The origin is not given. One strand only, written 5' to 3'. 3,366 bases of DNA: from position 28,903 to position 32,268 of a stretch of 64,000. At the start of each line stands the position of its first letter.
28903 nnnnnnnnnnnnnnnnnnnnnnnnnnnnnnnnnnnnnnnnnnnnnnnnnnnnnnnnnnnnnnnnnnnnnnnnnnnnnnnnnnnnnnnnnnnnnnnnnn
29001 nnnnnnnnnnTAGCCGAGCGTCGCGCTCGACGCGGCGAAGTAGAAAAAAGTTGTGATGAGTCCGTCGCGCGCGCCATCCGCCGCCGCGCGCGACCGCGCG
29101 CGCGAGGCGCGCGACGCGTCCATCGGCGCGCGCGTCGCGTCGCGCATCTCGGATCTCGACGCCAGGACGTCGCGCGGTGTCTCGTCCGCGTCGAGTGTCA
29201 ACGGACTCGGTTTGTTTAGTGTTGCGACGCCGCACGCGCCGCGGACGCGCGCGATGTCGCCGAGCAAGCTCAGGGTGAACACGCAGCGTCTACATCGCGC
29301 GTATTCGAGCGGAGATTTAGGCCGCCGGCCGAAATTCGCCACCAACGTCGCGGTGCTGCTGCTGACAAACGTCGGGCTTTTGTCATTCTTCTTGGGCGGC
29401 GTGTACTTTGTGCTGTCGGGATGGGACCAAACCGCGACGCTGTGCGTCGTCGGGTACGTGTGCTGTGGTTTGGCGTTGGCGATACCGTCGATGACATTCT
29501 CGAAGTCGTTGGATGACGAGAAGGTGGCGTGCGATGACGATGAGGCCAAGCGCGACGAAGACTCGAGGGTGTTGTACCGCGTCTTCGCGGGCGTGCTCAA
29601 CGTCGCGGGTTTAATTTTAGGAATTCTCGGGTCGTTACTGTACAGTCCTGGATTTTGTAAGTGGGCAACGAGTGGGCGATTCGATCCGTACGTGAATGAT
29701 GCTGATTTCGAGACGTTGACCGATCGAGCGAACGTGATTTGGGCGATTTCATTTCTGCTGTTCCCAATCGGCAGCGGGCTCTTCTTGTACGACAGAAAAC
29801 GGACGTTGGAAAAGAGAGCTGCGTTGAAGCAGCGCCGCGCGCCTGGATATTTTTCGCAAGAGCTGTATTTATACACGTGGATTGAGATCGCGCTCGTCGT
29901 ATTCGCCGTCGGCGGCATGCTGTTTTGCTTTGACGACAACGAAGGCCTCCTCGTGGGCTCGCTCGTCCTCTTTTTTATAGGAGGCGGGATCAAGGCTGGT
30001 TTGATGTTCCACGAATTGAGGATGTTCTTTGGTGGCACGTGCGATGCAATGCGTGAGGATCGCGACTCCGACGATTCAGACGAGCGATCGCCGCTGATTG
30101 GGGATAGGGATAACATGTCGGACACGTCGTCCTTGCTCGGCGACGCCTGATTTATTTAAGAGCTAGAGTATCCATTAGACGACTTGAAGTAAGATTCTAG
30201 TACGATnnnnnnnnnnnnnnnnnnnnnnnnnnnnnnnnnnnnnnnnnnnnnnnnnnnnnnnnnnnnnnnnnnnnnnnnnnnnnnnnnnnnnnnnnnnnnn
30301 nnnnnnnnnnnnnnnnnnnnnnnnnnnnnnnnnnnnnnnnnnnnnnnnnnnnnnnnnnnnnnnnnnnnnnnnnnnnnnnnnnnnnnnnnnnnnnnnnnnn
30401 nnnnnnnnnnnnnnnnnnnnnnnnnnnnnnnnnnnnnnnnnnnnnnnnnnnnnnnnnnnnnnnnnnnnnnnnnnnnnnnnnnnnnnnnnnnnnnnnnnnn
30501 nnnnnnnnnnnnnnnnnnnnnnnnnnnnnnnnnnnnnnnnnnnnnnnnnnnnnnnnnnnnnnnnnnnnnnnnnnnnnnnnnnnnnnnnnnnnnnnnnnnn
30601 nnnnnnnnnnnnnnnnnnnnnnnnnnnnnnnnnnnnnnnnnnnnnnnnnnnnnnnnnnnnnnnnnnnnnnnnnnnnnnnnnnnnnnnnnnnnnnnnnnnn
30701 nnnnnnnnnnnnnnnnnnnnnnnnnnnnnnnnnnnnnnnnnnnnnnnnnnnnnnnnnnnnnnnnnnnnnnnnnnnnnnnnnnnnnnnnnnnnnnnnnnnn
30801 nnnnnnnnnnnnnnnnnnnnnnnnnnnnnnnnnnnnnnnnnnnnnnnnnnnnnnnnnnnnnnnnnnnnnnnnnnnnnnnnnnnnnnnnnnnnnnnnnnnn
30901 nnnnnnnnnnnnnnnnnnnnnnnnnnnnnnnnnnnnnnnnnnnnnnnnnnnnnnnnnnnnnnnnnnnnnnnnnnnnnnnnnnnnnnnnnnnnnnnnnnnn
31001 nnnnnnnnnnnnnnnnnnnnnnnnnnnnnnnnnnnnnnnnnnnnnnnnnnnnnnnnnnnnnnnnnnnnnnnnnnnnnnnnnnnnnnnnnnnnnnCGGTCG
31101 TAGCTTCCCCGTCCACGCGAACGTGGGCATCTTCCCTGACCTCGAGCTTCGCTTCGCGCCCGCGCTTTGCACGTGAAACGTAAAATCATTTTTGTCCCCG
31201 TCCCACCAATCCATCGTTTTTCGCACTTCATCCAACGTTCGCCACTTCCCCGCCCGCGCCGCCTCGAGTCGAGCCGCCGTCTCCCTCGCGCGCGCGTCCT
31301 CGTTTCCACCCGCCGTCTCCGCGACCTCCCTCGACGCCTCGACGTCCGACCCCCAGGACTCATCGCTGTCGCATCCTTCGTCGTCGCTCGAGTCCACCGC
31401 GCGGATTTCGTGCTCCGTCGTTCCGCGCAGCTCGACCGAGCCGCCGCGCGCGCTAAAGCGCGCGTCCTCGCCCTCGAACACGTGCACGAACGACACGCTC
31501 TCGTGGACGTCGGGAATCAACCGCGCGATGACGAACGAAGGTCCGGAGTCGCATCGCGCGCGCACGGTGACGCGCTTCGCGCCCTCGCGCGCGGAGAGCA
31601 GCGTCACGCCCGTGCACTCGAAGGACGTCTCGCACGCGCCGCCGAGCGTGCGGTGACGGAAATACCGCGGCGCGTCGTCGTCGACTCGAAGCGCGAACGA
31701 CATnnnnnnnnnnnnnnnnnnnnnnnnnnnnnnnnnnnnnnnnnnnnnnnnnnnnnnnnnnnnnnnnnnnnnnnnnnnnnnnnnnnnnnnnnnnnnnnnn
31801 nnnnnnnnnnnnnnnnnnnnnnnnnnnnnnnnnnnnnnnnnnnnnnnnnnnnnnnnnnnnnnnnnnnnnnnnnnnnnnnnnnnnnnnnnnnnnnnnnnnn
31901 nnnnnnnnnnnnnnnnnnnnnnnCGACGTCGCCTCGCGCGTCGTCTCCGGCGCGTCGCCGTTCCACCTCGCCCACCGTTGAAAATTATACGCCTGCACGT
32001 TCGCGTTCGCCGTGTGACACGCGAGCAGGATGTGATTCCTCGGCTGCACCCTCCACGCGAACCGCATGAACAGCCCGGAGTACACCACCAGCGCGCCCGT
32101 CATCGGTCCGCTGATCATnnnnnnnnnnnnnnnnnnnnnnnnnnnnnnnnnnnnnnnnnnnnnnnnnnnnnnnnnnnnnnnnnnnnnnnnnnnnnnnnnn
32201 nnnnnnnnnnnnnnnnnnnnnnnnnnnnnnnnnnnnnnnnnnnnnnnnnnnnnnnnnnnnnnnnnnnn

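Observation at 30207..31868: MetAP1 catalytic domain preceded by a nucleoplasmin-like domain plus acidic tract in one ORF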

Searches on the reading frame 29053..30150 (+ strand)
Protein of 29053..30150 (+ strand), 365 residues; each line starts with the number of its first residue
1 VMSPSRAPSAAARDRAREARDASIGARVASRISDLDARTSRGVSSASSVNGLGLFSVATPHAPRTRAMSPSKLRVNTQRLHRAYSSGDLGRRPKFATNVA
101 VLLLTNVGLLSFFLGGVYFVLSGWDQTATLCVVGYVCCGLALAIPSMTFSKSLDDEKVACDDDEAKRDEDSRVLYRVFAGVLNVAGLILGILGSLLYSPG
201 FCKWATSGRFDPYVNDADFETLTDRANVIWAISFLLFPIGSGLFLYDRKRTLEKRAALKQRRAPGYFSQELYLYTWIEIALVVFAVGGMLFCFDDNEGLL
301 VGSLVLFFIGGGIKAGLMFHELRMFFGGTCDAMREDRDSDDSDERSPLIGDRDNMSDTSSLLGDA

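Call 57: search_protein_families(library=pfam, proteins=[window:29053-30150:+], max_evalue=0.01)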
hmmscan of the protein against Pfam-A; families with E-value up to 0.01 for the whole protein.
window:29053-30150:+ (365 aa): 0 families

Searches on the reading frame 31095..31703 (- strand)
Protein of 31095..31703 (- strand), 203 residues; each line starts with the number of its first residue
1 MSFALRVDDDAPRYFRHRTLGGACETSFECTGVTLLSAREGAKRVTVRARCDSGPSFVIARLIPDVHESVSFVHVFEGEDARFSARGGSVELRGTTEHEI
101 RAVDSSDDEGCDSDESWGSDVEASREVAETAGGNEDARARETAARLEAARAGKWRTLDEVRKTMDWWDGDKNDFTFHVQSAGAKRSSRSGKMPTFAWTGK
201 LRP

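Call 4: search_solved_structures(query=window:31095-31703:-, max_evalue=10, show_alignments=3)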
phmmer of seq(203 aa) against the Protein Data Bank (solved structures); distinct sequences matched with E-value up to 10: 0.

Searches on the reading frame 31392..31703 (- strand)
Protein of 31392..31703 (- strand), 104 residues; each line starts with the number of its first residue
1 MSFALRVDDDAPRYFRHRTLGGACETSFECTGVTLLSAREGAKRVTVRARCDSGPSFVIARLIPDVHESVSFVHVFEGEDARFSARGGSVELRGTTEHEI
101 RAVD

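Call 11: search_protein_families(library=pfam, alignment_id=A2, max_evalue=1)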
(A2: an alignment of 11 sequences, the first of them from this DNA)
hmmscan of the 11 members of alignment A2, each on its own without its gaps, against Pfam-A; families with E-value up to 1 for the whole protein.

A. member 1, seq(104 aa): 1 family
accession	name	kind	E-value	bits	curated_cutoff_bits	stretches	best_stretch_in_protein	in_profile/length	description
PF17800.7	NPL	-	0.003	18.7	23.4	1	24-92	16-89/94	Nucleoplasmin-like domain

B. families by the number of members that match (of 11 scanned): 4 families
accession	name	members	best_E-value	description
PF17800.7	NPL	9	1e-12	Nucleoplasmin-like domain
PF19381.4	DUF5956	1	0.021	Family of unknown function (DUF5956)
PF11954.13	DUF3471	1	0.09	Domain of unknown function (DUF3471)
PF25036.2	VPS13_VAB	1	0.26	Vacuolar-sorting associated protein 13, adaptor binding domain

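Call 13: search_solved_structures(query=A2, max_evalue=10, show_alignments=3)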
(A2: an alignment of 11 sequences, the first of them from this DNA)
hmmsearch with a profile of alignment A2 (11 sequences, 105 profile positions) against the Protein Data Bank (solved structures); distinct sequences matched with E-value up to 10: 5.
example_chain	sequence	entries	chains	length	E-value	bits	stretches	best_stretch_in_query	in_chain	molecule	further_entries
6j2z_F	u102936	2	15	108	4e-07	33.2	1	4-101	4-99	Peptidyl-prolyl cis-trans isomerase FKBP53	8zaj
7wim_A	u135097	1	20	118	2.9e-05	27.2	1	2-96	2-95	Peptidyl-prolyl cis-trans isomerase FKBP43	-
6xyw_AJ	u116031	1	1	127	0.23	14.7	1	39-73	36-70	39S ribosomal protein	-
9evs_1m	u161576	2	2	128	0.36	14.1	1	39-73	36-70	mL53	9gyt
5vpq_A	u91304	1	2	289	0.92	12.8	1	6-62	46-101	Beta-lactamase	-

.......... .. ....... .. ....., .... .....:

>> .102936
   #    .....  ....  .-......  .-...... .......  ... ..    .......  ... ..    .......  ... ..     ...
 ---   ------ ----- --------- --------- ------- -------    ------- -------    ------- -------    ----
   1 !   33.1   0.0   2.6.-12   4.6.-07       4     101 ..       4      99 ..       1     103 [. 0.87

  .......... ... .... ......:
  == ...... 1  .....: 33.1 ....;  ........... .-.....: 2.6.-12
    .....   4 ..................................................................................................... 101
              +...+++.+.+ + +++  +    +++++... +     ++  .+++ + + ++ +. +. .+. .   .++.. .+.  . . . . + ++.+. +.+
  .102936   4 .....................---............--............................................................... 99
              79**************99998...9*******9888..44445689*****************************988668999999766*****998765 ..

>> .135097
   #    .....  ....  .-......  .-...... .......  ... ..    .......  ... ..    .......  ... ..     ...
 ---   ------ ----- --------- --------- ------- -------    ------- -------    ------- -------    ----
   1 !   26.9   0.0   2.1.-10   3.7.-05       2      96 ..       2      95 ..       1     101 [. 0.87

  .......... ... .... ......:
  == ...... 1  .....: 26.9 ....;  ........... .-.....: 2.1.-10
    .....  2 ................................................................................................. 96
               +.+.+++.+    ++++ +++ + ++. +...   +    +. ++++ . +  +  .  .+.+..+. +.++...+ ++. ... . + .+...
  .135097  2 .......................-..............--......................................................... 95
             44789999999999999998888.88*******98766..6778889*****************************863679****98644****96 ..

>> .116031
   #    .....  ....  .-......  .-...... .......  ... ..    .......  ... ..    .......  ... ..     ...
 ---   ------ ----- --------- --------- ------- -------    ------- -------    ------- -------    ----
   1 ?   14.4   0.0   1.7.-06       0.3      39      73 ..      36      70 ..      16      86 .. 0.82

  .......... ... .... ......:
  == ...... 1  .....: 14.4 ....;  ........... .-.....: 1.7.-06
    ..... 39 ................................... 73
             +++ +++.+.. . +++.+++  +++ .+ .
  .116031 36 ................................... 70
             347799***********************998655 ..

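Call 23: predict_structure(alignment_id=A3)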
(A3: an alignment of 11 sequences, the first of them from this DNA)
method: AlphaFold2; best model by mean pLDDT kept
length: 104 residues; sequences in the alignment: 11
mean_pLDDT: 89.1   pTM: 0.79
mean pLDDT of the five models: 89.1, 88.4, 86.6, 84.5, 80.4
residues with pLDDT >= 90: 72; 70-90: 19; 50-70: 12; < 50: 1
segments of 3 or more residues with pLDDT < 50: none
pLDDT, mean of each block of 10 residues (from residue 1): 91 83 75 97 96 94 95 90 97 86 55
secondary structure, 60 per line:
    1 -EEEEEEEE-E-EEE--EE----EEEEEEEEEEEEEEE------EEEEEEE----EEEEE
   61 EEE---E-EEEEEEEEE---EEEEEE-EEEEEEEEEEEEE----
elements in order: E2-9 E13-15 E24-38 E45-51 E56-63 E69-77 E81-86 E88-100

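Call 25: search_protein_representatives(alignment_id=A3)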
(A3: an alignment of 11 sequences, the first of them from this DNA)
Query: 11 sequences, 105 profile positions. Proteins with E-value up to 0.001 (for the whole library): 62; up to 1e-10: 8; up to 1e-30: 2. The best 62 are listed.
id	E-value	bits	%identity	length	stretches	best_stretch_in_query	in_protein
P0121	8.7e-36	138.3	-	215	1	1-104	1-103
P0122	1.3e-35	137.7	-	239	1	1-104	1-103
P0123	2.8e-28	114.2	-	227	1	1-103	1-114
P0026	1.1e-27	112.3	-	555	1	1-104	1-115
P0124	3.3e-27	110.7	-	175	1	1-101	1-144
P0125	2.3e-22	95.2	-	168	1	1-101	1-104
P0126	2.4e-22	95.1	-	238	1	9-105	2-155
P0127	7.9e-20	87.0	-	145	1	1-99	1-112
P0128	2.4e-10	56.6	-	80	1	1-56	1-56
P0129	2.5e-10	56.5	-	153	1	47-103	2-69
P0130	8.8e-10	54.7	-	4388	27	25-96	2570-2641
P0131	2.4e-09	53.3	-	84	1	1-63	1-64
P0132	9.3e-09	51.4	-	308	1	9-90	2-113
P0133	2.0e-08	50.4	-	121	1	1-61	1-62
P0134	1.6e-07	47.5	-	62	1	1-55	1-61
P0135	2.4e-07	46.9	-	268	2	2-90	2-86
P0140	1.3e-06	44.5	-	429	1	1-96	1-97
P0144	4.1e-06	42.9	-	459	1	2-100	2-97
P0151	2.6e-05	40.4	-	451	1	2-100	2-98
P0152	2.7e-05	40.3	-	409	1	1-98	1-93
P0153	2.9e-05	40.2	-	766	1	2-96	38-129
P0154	3.0e-05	40.2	-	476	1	2-100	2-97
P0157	5.2e-05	39.4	-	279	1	54-103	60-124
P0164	1.6e-04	37.8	-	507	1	4-99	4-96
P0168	1.8e-04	37.6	-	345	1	33-101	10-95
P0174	2.7e-04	37.1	-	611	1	4-97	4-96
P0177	4.2e-04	36.5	-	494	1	2-96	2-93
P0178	4.3e-04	36.4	-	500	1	1-100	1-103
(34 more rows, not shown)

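Call 26: search_protein_families(library=pfam, proteins=[P0140, P0144, P0151, P0152, P0153, P0154, P0164, P0174, P0177, P0178], max_evalue=0.001)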
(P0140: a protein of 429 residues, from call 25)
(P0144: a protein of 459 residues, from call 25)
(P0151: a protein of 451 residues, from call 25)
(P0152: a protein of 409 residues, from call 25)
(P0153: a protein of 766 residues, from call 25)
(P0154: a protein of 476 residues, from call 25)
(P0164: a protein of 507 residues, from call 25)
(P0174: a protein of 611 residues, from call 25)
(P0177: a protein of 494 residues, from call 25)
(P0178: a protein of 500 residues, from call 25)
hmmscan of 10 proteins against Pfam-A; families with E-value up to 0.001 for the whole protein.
P0140 (429 aa): 3 families
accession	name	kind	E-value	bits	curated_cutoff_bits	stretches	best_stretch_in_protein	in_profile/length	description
PF00254.34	FKBP_C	-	5.9e-34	116.7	21.1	1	336-426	3-94/94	FKBP-type peptidyl-prolyl cis-trans isomerase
PF17800.7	NPL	-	1.6e-25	90.1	23.4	1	4-99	1-94/94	Nucleoplasmin-like domain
PF03066.21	Nucleoplasmin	-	3.2e-05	24.8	25.8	1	4-96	1-98/102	Nucleoplasmin/nucleophosmin domain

P0144 (459 aa): 2 families
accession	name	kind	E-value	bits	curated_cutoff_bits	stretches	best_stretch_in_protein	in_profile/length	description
PF00254.34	FKBP_C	-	1.5e-29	102.6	21.1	1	354-456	2-94/94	FKBP-type peptidyl-prolyl cis-trans isomerase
PF17800.7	NPL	-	4.2e-27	95.1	23.4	1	3-95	1-94/94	Nucleoplasmin-like domain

P0151 (451 aa): 3 families
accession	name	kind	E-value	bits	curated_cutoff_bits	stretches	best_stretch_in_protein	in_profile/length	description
PF00254.34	FKBP_C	-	3.9e-33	114.1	21.1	1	359-448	3-94/94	FKBP-type peptidyl-prolyl cis-trans isomerase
PF17800.7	NPL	-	7.9e-23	81.5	23.4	1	4-95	1-93/94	Nucleoplasmin-like domain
PF03066.21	Nucleoplasmin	-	0.00055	20.9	25.8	1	4-93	1-98/102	Nucleoplasmin/nucleophosmin domain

P0152 (409 aa): 1 family
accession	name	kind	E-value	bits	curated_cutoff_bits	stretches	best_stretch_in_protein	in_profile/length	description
PF17800.7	NPL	-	3.3e-23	82.7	23.4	1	3-92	1-93/94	Nucleoplasmin-like domain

P0153 (766 aa): 5 families
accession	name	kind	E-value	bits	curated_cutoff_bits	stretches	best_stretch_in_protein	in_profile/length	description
PF17800.7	NPL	-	4.6e-23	82.2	23.4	1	39-130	1-93/94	Nucleoplasmin-like domain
PF21743.3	PTM_DIR17_Tudor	-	5.6e-14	52.1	27.2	0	377-408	10-40/48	PTM/DIR17-like, Tudor domain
PF09465.16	LBR_tudor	-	7.8e-09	35.6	22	0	372-402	14-44/55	Lamin-B receptor of TUDOR domain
PF18359.7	Tudor_5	-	0.00012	22.2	31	0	596-638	4-51/53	Histone methyltransferase Tudor domain 1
PF22987.3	Tudor_KDM3B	-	0.00039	20.6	27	0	365-394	9-39/75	Lysine-specific demethylase 3B, tudor domain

P0154 (476 aa): 2 families
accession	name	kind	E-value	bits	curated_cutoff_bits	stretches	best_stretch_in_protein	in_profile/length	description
PF00254.34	FKBP_C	-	1.6e-30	105.7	21.1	1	384-473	2-94/94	FKBP-type peptidyl-prolyl cis-trans isomerase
PF17800.7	NPL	-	3.6e-21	76.1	23.4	1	3-94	1-93/94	Nucleoplasmin-like domain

P0164 (507 aa): 2 families
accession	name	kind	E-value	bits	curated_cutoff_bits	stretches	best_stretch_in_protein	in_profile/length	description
PF00254.34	FKBP_C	-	7.7e-34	116.3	21.1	1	415-504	2-94/94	FKBP-type peptidyl-prolyl cis-trans isomerase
PF17800.7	NPL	-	3.8e-25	88.9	23.4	1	3-95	1-94/94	Nucleoplasmin-like domain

P0174 (611 aa): 2 families
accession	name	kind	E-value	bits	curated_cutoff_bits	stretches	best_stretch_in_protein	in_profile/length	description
PF17800.7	NPL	-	2.2e-24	86.5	23.4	1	3-96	1-93/94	Nucleoplasmin-like domain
PF00254.34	FKBP_C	-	1.6e-23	83.2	21.1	1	519-608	4-94/94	FKBP-type peptidyl-prolyl cis-trans isomerase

P0177 (494 aa): 2 families
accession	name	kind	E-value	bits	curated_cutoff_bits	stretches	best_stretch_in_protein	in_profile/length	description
PF00254.34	FKBP_C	-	1.5e-34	118.6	21.1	1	401-491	3-94/94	FKBP-type peptidyl-prolyl cis-trans isomerase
PF17800.7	NPL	-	2.9e-25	89.2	23.4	1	3-94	1-93/94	Nucleoplasmin-like domain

P0178 (500 aa): 2 families
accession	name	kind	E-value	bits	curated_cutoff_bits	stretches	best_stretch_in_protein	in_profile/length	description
PF00254.34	FKBP_C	-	8.8e-33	112.9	21.1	1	409-497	3-94/94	FKBP-type peptidyl-prolyl cis-trans isomerase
PF17800.7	NPL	-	1.1e-20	74.5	23.4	1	4-101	1-94/94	Nucleoplasmin-like domain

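Call 27: fold_search(model_id=the predicted structure, library=pdb)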
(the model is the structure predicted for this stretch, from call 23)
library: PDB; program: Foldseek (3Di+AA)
matches with E <= 10: 1261; with E <= 0.001: 81
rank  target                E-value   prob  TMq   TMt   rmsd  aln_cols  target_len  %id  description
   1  7wim_H                1.5e-07  1.00  0.79  0.88   1.9        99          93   18  Crystal structure of Arabidopsis thaliana FKBP43 N-terminal domain (released 2022-09-21)
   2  7wim_I                2.4e-07  1.00  0.79  0.87   2.0        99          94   18  Crystal structure of Arabidopsis thaliana FKBP43 N-terminal domain (released 2022-09-21)
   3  7wim_J                2.8e-07  1.00  0.80  0.87   2.0        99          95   18  Crystal structure of Arabidopsis thaliana FKBP43 N-terminal domain (released 2022-09-21)
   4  7wim_L                2.8e-07  1.00  0.79  0.87   1.8        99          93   17  Crystal structure of Arabidopsis thaliana FKBP43 N-terminal domain (released 2022-09-21)
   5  7wim_E                3.7e-07  1.00  0.80  0.88   1.8        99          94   17  Crystal structure of Arabidopsis thaliana FKBP43 N-terminal domain (released 2022-09-21)
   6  7wim_B                4.1e-07  1.00  0.79  0.88   1.7        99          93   17  Crystal structure of Arabidopsis thaliana FKBP43 N-terminal domain (released 2022-09-21)
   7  7vmf_A                4.9e-07  1.00  0.76  0.82   2.0        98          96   15  Crystal structure of Arabidopsis thaliana HDT2 (released 2022-09-21)
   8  7wim_F                8.2e-07  1.00  0.79  0.86   2.1        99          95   18  Crystal structure of Arabidopsis thaliana FKBP43 N-terminal domain (released 2022-09-21)
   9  7wim_Q                9.7e-07  1.00  0.78  0.88   1.7        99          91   17  Crystal structure of Arabidopsis thaliana FKBP43 N-terminal domain (released 2022-09-21)
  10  7wim_C                1.5e-06  1.00  0.73  0.85   1.8        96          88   19  Crystal structure of Arabidopsis thaliana FKBP43 N-terminal domain (released 2022-09-21)
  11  7vmf_B                3.2e-06  1.00  0.76  0.83   2.0        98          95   15  Crystal structure of Arabidopsis thaliana HDT2 (released 2022-09-21)
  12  7wim_O                4.0e-06  1.00  0.74  0.83   2.6        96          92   18  Crystal structure of Arabidopsis thaliana FKBP43 N-terminal domain (released 2022-09-21)
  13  7wim_S                5.0e-06  1.00  0.77  0.89   1.7        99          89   17  Crystal structure of Arabidopsis thaliana FKBP43 N-terminal domain (released 2022-09-21)
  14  7wim_M                5.5e-06  1.00  0.70  0.84   2.2        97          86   20  Crystal structure of Arabidopsis thaliana FKBP43 N-terminal domain (released 2022-09-21)
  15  8zaj_A                6.2e-06  1.00  0.75  0.82   2.4       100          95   17  Cryo-EM structure of a 55 kDa nucleoplasmin domain of AtFKBP53 (released 2025-05-14)
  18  7wim_K                7.3e-06  1.00  0.71  0.85   2.0        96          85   19  Crystal structure of Arabidopsis thaliana FKBP43 N-terminal domain (released 2022-09-21)
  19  6j2z_B                7.3e-06  1.00  0.75  0.80   2.8       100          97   18  AtFKBP53 N-terminal Nucleoplasmin Domain (released 2019-12-04)
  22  7wim_T                1.0e-05  1.00  0.68  0.82   3.3        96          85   21  Crystal structure of Arabidopsis thaliana FKBP43 N-terminal domain (released 2022-09-21)
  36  7wim_P                2.0e-05  1.00  0.72  0.85   2.0        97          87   18  Crystal structure of Arabidopsis thaliana FKBP43 N-terminal domain (released 2022-09-21)
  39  6j2z_A                2.3e-05  1.00  0.75  0.81   2.8       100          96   18  AtFKBP53 N-terminal Nucleoplasmin Domain (released 2019-12-04)
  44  6j2z_G                3.2e-05  1.00  0.71  0.83   2.1        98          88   17  AtFKBP53 N-terminal Nucleoplasmin Domain (released 2019-12-04)
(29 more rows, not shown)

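Call 57: search_protein_families(library=pfam, proteins=[P0168, P0121, P0125, P0157, P0132, P0135, P0126], max_evalue=0.01)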
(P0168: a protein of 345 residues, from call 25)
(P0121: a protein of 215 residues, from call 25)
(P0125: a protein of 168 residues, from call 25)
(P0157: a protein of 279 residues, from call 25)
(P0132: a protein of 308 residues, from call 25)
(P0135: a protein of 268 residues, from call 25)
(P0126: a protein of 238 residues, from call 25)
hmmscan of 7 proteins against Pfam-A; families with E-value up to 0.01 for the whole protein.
P0168 (345 aa): 0 families

P0121 (215 aa): 0 families

P0125 (168 aa): 0 families

P0157 (279 aa): 0 families

P0132 (308 aa): 0 families

P0135 (268 aa): 2 families
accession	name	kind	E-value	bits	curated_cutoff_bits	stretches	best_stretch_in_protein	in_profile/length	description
PF17800.7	NPL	-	1.7e-40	138.1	23.4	2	3-88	1-87/94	Nucleoplasmin-like domain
PF03066.21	Nucleoplasmin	-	0.0022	18.9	25.8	0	3-72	1-78/102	Nucleoplasmin/nucleophosmin domain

P0126 (238 aa): 1 family
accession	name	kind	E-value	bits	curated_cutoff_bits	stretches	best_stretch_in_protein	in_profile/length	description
PF17800.7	NPL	-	1.3e-05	26.3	23.4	1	2-147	7-93/94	Nucleoplasmin-like domain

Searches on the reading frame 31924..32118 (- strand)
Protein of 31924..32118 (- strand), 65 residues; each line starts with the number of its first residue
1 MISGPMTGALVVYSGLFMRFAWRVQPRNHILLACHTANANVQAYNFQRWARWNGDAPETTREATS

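Call 57: search_protein_families(library=pfam, proteins=[window:31924-32118:-], max_evalue=0.01)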
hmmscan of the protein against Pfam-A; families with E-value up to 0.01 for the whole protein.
window:31924-32118:- (65 aa): 1 family
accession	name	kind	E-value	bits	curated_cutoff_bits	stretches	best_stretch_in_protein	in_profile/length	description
PF03650.18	MPC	-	1.3e-13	51.4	27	1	1-61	40-100/110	Mitochondrial pyruvate carriers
